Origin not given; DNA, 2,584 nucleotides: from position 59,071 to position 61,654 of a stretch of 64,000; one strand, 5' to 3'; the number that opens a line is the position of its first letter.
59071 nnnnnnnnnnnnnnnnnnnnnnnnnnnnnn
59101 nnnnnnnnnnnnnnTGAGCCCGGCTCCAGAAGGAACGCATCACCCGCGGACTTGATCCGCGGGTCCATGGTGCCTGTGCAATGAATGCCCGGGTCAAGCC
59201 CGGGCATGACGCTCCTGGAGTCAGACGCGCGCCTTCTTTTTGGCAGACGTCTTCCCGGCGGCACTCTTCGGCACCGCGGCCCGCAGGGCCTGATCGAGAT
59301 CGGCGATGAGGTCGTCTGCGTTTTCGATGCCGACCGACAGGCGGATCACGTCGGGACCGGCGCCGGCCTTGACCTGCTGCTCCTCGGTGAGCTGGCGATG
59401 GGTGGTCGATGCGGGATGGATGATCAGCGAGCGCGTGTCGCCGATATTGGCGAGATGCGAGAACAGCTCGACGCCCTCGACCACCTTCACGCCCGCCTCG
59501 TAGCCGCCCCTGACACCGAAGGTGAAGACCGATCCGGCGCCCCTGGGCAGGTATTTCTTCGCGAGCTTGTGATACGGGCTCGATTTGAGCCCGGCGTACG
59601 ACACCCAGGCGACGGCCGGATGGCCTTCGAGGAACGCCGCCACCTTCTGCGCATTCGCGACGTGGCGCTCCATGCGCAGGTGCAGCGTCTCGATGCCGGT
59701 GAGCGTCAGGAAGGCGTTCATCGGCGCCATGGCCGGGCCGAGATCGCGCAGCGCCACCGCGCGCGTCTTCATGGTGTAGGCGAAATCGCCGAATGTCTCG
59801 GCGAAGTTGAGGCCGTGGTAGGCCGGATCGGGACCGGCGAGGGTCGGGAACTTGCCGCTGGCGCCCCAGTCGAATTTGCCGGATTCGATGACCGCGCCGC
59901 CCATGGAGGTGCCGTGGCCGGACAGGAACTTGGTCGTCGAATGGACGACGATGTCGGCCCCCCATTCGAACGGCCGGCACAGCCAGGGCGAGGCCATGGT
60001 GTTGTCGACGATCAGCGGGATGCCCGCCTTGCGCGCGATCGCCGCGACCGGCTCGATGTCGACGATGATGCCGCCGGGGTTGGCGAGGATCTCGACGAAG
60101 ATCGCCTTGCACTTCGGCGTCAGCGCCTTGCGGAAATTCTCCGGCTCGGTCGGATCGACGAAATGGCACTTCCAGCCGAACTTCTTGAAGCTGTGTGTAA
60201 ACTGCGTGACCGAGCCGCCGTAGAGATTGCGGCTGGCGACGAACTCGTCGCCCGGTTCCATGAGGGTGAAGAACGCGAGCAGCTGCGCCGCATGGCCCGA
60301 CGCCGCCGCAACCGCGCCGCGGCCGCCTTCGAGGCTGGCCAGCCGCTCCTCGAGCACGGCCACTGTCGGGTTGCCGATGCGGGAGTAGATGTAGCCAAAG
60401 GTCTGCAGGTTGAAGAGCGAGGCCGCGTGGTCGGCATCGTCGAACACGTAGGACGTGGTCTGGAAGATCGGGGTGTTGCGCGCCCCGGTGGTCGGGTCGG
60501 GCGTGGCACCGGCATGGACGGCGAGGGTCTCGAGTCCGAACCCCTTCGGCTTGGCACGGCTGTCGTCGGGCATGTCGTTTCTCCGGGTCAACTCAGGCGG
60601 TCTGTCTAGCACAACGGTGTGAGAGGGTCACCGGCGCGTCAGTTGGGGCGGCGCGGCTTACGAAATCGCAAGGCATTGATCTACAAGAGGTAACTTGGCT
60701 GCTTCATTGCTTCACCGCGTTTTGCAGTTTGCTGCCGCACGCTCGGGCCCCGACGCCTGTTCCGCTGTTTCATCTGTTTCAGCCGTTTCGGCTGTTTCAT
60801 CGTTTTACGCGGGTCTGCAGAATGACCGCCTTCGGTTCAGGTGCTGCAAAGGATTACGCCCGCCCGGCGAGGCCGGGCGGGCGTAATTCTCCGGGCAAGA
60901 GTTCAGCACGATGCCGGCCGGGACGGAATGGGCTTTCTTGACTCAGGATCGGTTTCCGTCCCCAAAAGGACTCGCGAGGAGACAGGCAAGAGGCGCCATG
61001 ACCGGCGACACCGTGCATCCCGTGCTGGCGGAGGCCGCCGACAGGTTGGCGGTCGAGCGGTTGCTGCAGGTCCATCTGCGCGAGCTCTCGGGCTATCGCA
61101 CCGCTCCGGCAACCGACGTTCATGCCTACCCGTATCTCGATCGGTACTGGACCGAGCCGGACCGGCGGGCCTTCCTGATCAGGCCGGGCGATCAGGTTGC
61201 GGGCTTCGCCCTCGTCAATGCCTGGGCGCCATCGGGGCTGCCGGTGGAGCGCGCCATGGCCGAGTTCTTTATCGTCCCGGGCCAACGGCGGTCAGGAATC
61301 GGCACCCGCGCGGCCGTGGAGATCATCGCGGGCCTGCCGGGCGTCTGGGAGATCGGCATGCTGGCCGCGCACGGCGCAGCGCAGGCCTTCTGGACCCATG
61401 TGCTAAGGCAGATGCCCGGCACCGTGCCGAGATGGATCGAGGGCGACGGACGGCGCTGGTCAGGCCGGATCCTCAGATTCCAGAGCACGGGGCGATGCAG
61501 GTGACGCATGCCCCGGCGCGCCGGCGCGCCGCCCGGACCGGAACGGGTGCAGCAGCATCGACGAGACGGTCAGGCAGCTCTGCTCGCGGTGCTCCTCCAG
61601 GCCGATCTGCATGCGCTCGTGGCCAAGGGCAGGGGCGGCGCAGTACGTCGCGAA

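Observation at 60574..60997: Structured, repeat-rich 425-bp divergent intergenic region upstream of metY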

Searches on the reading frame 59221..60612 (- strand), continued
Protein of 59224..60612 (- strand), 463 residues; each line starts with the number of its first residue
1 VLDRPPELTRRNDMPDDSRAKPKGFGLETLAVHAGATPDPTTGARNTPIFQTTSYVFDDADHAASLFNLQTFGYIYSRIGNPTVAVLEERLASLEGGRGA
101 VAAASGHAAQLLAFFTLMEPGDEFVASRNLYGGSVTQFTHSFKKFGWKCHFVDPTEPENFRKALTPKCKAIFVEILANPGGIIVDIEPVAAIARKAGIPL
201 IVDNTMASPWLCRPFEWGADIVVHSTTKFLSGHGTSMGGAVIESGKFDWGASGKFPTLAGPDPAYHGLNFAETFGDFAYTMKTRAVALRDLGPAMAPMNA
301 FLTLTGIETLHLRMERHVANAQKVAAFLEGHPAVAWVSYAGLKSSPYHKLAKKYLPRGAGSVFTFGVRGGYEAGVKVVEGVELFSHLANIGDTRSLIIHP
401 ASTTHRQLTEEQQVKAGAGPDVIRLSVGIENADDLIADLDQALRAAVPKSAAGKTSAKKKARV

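Call 54: search_protein_families(library=pfam, proteins=[window:59221-60573:-], max_evalue=1)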
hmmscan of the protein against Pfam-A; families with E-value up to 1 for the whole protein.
window:59221-60573:- (450 aa): 6 families
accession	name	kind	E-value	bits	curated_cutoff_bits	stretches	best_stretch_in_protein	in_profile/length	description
PF01053.26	Cys_Met_Meta_PP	-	1.4e-133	445.6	27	1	15-430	1-380/381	Cys/Met metabolism PLP-dependent enzyme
PF01212.27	Beta_elim_lyase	-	2e-07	31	27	1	67-192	30-176/288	Beta-eliminating lyase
PF01041.23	DegT_DnrJ_EryC1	-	1.7e-06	27.9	19.8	1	69-193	24-148/360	DegT/DnrJ/EryC1/StrS aminotransferase family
PF00266.25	Aminotran_5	-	9.5e-05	22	21.5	1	106-223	86-209/371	Aminotransferase class-V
PF00155.27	Aminotran_1_2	-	0.0001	22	19.7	1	71-191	44-186/361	Aminotransferase class I and II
PF02347.22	GDC-P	-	0.0011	18.4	26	1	90-216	137-259/429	Glycine cleavage system P-protein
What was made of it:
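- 59221..60573 (-): metY (O-acetylhomoserine sulfhydrylase), the gene downstream of the module. Pfam Cys_Met_Meta_PP 1.4e-133 (call 54).
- Checked: The metY ATG is at 60573 on the minus strand, with a Cys_Met_Meta_PP match of 1.4e-133 (call 54).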

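Call 59: search_dna_similar(query=window:59221-60573:-, collection=plasmids, mode=protein, max_evalue=1e-100, max_rows=15)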
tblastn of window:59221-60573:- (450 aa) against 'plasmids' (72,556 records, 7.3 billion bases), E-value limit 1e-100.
Records with a match: 153; places in all: 154; records where one place covers at least 80% of the query: 153.
Best place of each record, by identity: 60-80% 10; <60% 143.
By first word of the organism name: Burkholderia 58; Roseomonas 9; Sinorhizobium 5; Listeria 4; Rhizobium 4; Ralstonia 4; Acinetobacter 4; Pseudoalteromonas 4; Bacillus 4; Streptomyces 3; and 42 more.
By predicted mobility (MOB-suite, as given by PLSDB): non-mobilizable 91; mobilizable 53; conjugative 9.
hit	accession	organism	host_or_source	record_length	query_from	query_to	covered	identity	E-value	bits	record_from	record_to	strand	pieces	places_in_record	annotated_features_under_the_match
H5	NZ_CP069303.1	Shinella sp. PSBB067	monoisolate,Minnesota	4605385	5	418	92%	64.0%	3e-168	531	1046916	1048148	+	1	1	none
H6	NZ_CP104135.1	Sinorhizobium sp. C101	Phaseolus vulgaris,cell ...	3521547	10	418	91%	63.4%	1e-142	533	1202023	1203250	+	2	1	none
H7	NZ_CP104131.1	Sinorhizobium sp. K101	Phaseolus vulgaris,cell ...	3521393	10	418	91%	63.3%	1e-167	529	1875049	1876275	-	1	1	none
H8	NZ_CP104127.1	Sinorhizobium sp. M103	Phaseolus vulgaris,cell ...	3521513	10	418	91%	63.3%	1e-167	529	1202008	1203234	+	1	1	none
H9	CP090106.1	Sinorhizobium meliloti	Medicago,Cell culture,Plant nodule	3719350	11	418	91%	63.5%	2e-167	529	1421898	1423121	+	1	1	O-acetylhomoserine aminocarboxypropyltransferase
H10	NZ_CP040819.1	Paroceanicella profunda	Cell culture,Deep seawater from Mariana ...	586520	1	418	93%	61.2%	2e-165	523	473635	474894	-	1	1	O-acetylhomoserine aminocarboxypropyltransferase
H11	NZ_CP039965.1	Pseudorhodobacter turbinis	single bacterial isolate,Turban shell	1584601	3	418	92%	59.6%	1e-154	492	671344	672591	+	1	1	record has no annotation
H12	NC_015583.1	Novosphingobium sp. PP1Y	-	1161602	14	418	90%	61.1%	1e-154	492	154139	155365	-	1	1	none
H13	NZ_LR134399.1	Listeria monocytogenes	Homo sapiens,Vein blood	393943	12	418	90%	60.4%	2e-151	483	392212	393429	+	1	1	O-acetylhomoserine aminocarboxypropyltransferase/cysteine synthase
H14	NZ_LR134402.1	Listeria monocytogenes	Homo sapiens,Vein blood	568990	12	418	90%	60.4%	2e-151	483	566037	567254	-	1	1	O-acetylhomoserine aminocarboxypropyltransferase/cysteine synthase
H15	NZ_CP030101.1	Listeria monocytogenes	Environment,water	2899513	12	418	90%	60.2%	7e-151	481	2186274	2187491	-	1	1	none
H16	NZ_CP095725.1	Listeria innocua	Homo sapiens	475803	12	418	90%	59.5%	4e-149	476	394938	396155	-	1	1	O-acetylhomoserine aminocarboxypropyltransferase/cysteine synthase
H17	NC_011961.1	Thermomicrobium roseum DSM 5159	-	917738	10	418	91%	58.8%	8e-148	472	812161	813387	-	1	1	PLP-dependent aspartate aminotransferase family protein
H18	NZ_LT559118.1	Nonomuraea gerenzanensis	-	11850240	8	418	91%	58.4%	1e-146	469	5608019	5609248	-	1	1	none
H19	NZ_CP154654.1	Alloyangia pacifica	-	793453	13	418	90%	59.1%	1e-153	489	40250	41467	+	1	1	O-acetylhomoserine aminocarboxypropyltransferase/cysteine synthase ...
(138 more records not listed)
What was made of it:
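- Tried and rejected: Plasmid MetY homologues are <=64% identical (call 59).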

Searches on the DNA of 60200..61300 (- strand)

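Call 3: search_rna_families(source=window, start=60200, end=61300, threshold=evalue, max_evalue=10, show_alignments=5)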
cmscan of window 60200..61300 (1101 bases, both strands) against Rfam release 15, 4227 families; matches with E-value up to 10: 8.
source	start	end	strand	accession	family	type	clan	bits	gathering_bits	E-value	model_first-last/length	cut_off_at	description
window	60843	60899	-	RF03819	mir-Ro6-3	Gene; miRNA;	-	27.3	79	0.065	1-72/72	no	mir-Ro6-3 microRNA precursor family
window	60852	60888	+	RF03941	mir-3158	Gene; miRNA;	-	25.9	97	0.039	1-81/81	no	mir-3158 microRNA precursor family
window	60852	60888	-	RF03941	mir-3158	Gene; miRNA;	-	23.5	97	0.15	1-81/81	no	mir-3158 microRNA precursor family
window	60843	60894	+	RF03819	mir-Ro6-3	Gene; miRNA;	-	23.4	79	0.51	1-72/72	no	mir-Ro6-3 microRNA precursor family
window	60847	60924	+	RF02632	Hrs10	Gene; sRNA;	-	20.5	108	0.088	1-148/148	no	Hfq-regulated sRNA 10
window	61154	61203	-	RF02044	CDKN2B-AS_2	Gene; lncRNA;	-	19.5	50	0.2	1-46/46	no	CDKN2B antisense RNA 1 convserved region 2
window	60853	60887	+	RF03976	MIR898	Gene; miRNA;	-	15.8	75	3.6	1-154/154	no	MIR898 microRNA precursor family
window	60674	60884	+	RF01867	CC2171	Gene; sRNA;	-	13.2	75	3.8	1-159/159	no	caulobacter sRNA CC2171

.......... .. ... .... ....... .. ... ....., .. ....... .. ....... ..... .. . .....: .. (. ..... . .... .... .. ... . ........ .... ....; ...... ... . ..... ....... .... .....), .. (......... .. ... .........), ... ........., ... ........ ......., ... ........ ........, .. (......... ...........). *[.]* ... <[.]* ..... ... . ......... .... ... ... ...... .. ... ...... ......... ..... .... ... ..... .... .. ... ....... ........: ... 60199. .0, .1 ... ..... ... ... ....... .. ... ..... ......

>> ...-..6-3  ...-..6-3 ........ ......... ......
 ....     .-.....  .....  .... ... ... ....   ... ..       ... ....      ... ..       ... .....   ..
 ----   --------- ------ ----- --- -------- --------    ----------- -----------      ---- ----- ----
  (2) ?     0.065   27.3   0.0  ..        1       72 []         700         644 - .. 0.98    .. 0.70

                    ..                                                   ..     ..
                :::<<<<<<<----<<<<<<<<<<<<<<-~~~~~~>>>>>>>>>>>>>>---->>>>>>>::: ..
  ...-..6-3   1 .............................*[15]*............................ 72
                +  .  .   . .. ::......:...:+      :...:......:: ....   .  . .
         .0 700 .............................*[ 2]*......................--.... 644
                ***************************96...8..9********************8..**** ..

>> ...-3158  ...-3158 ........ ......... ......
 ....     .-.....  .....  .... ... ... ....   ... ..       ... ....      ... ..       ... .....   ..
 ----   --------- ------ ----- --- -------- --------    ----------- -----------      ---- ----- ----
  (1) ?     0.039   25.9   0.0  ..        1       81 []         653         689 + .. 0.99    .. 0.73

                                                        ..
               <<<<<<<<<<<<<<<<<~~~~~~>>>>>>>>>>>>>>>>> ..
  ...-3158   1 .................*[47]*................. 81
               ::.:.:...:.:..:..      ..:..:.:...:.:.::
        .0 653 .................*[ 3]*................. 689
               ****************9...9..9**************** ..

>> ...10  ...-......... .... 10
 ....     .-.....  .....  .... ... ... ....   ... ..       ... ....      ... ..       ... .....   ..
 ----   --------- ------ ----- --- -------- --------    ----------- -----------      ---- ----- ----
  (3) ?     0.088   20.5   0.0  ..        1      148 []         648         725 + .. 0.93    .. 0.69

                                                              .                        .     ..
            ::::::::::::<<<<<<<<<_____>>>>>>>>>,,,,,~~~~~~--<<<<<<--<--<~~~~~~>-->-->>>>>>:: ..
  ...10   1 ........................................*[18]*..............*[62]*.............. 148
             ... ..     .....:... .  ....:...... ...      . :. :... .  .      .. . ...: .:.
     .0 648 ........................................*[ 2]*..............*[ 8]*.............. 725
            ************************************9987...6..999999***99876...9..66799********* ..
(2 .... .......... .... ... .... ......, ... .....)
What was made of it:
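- On SAM-II riboswitch (RF00521) and other SAM/SAH riboswitches: cmscan of 60200-61300 at E<=10 gives no SAM family (call 3).
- No hit, even at E<=10 (call 3).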

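Call 58: search_dna_similar(query=window:60574-60997:-, collection=plasmids, mode=distant, max_evalue=0.01, max_rows=15)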
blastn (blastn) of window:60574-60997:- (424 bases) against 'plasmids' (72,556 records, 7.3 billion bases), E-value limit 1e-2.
Records with a match: 4; places in all: 21; records where one place covers at least 80% of the query: 0.
Best place of each record, by identity: 80-90% 4.
By first word of the organism name: Ralstonia 2; Escherichia 2.
By predicted mobility (MOB-suite, as given by PLSDB): mobilizable 2; conjugative 2.
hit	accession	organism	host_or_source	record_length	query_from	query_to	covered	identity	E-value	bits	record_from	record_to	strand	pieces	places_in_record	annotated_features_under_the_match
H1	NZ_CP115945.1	Ralstonia syzygii R24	Syzygium aromaticum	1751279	200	252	13%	81.1%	7e-4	52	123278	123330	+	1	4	none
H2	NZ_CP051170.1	Ralstonia pseudosolanacearum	Whole organism,potato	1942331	200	248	12%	84.0%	7e-4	52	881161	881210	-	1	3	none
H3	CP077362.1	Escherichia coli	-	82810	200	244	11%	84.8%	9e-3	49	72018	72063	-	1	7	traD: type IV conjugative transfer system coupling protein TraD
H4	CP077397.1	Escherichia coli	-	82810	200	244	11%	84.8%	9e-3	49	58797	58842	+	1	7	traD: type IV conjugative transfer system coupling protein TraD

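Call 60: get_annotated_region(hit=H1, flank=1500)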
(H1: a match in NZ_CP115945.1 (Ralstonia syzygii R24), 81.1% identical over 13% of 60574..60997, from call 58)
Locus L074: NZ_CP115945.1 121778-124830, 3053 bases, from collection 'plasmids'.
description: Ralstonia syzygii R24 plasmid pmega, complete sequence
organism: Ralstonia syzygii R24 (NCBI taxid 907261)
taxonomy: Bacteria; Pseudomonadota; Betaproteobacteria; Burkholderiales; Burkholderiaceae; Ralstonia; Ralstonia syzygii; Ralstonia syzygii R24
host: -; source: Syzygium aromaticum; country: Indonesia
typing (MOB-suite, as given by PLSDB): mobilizable; relaxase MOBP,MOBP
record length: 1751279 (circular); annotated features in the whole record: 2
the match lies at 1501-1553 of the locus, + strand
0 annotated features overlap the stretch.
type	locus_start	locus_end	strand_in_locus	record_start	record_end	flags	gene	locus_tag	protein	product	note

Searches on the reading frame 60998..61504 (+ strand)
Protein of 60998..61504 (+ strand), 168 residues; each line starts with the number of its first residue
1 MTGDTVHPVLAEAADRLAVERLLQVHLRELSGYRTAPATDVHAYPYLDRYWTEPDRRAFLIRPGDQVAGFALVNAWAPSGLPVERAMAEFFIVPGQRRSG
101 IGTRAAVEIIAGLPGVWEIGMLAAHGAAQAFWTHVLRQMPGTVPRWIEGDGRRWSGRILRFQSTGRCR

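Call 10: search_protein_families(library=pfam, proteins=[window:60998-61504:+], max_evalue=0.01)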
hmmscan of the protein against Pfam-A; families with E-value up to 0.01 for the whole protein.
window:60998-61504:+ (168 aa): 1 family
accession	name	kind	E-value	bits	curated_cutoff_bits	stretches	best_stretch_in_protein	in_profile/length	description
PF00583.31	Acetyltransf_1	-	0.0025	18.5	20.7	1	43-106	20-81/116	Acetyltransferase (GNAT) family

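Call 66: find_homologous_proteins(query=window:60998-61504:+, max_evalue=1e-20)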
Query window:60998-61504:+ (168 aa): 9 proteins with E <= 1e-20 among 304 candidates.
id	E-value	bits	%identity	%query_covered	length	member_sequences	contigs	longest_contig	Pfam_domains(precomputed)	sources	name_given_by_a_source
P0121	7.2e-109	380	100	100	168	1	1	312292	-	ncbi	-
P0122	6.8e-69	249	68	99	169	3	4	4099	PF00583.32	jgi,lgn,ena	-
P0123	2.9e-65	238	66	99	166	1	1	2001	PF00583.32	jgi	jgi:predicted acetyltransferase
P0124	3.6e-63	231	65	99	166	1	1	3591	PF00583.32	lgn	-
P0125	4.5e-49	185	56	97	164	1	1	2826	-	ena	-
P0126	7.3e-22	96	42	84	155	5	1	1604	PF00583.32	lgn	-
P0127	1.1e-21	96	35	98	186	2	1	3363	PF00583.32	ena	-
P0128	1.5e-21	95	41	71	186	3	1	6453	PF00583.32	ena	-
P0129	2.0e-21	95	43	80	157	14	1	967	PF00583.32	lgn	-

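Call 67: find_encoding_contigs(protein=P0122, flank=2500, max_places=6)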
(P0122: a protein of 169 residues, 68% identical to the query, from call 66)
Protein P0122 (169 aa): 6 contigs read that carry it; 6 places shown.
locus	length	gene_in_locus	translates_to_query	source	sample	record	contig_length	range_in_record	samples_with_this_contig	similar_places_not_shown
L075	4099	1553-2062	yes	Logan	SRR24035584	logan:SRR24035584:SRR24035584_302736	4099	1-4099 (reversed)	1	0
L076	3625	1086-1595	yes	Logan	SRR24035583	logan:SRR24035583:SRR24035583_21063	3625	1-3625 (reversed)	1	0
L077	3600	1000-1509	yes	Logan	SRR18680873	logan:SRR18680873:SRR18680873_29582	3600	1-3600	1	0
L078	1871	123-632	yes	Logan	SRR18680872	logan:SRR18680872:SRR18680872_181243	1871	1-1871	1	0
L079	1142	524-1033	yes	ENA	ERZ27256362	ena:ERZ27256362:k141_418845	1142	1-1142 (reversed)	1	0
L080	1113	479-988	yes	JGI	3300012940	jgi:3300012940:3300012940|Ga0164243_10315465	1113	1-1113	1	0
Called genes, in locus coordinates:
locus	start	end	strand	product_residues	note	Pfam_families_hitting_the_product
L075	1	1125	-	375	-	?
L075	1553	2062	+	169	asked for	PF00583:Acetyltransf_1 (weak)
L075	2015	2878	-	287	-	PF04116:FA_hydroxylase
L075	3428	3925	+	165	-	PF07331:TctB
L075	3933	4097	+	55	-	?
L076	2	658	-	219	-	?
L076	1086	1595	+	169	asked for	PF00583:Acetyltransf_1 (weak)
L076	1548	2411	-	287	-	PF04116:FA_hydroxylase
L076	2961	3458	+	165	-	PF07331:TctB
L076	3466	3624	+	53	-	?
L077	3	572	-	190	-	?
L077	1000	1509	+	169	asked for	PF00583:Acetyltransf_1 (weak)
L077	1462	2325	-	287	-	PF04116:FA_hydroxylase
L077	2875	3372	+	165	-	PF07331:TctB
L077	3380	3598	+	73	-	?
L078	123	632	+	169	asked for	PF00583:Acetyltransf_1 (weak)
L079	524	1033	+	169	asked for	PF00583:Acetyltransf_1 (weak)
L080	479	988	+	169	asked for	PF00583:Acetyltransf_1 (weak)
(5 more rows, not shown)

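Call 68: find_encoding_contigs(protein=P0124, flank=2500, max_places=4)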
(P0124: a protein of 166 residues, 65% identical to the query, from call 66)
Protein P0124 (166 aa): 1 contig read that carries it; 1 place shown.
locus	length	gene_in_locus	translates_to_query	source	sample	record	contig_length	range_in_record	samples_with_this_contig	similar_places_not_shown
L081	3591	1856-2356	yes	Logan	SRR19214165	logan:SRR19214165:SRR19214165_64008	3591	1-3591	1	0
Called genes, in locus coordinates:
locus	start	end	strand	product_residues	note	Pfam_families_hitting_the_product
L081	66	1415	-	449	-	PF01053:Cys_Met_Meta_PP, PF00155:Aminotran_1_2 (faint), PF01041:DegT_DnrJ_EryC1, PF01212:Beta_elim_lyase, PF00266:Aminotran_5 (faint)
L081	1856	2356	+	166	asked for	PF00583:Acetyltransf_1 (faint)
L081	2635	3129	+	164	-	PF07331:TctB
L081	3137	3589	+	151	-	?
